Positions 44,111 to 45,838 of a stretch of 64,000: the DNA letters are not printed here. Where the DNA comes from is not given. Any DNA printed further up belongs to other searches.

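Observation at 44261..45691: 476-aa ORF translationally linked to lysS carries RelA/SpoT-like (toxSAS-like) synthetase motifs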

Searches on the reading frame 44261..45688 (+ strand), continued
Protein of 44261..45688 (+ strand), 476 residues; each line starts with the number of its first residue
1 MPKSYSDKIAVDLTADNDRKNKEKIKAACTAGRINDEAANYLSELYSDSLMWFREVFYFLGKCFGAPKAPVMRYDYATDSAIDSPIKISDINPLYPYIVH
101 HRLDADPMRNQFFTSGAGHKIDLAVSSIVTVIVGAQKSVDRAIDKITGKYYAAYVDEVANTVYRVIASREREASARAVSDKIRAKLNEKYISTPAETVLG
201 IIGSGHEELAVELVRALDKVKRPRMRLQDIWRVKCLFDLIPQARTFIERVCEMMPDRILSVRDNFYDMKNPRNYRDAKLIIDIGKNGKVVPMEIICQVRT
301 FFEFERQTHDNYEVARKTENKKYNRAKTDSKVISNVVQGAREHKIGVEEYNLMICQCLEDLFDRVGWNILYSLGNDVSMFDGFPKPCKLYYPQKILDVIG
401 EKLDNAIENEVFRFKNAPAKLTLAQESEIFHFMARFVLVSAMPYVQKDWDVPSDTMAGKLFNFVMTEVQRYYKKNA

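Call 100: find_encoding_contigs(protein=P0126, flank=10000, max_places=1)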
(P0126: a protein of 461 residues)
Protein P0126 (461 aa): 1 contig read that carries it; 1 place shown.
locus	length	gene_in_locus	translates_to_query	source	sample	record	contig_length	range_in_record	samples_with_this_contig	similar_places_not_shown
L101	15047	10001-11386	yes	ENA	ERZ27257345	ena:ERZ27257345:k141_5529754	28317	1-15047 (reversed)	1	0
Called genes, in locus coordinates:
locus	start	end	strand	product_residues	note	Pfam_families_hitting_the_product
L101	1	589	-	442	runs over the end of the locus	PF13393:tRNA-synt_His, PF00587:tRNA-synt_2b (weak), PF03129:HGTP_anticodon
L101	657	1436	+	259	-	PF01515:PTA_PTB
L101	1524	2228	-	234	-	-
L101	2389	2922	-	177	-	-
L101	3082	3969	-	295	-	PF01728:FtsJ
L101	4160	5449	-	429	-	PF00512:HisKA (weak), PF02518:HATPase_c, PF13589:HATPase_c_3 (weak)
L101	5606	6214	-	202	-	PF00072:Response_reg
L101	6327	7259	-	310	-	-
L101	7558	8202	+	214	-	PF02129:Peptidase_S15 (weak), PF00561:Abhydrolase_1 (weak), PF12146:Hydrolase_4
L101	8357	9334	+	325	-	PF05496:RuvB_N, PF06068:TIP49 (faint), PF01078:Mg_chelatase (faint), PF00004:AAA, PF07728:AAA_5 (weak), PF17864:AAA_lid_4, PF05491:WHD_RuvB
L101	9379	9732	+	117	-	PF18451:CdiA_C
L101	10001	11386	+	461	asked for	-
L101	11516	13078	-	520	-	PF02463:SMC_N, PF13476:AAA_23, PF13304:AAA_21 (faint)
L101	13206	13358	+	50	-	-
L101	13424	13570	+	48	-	PF13978:DUF4223 (weak)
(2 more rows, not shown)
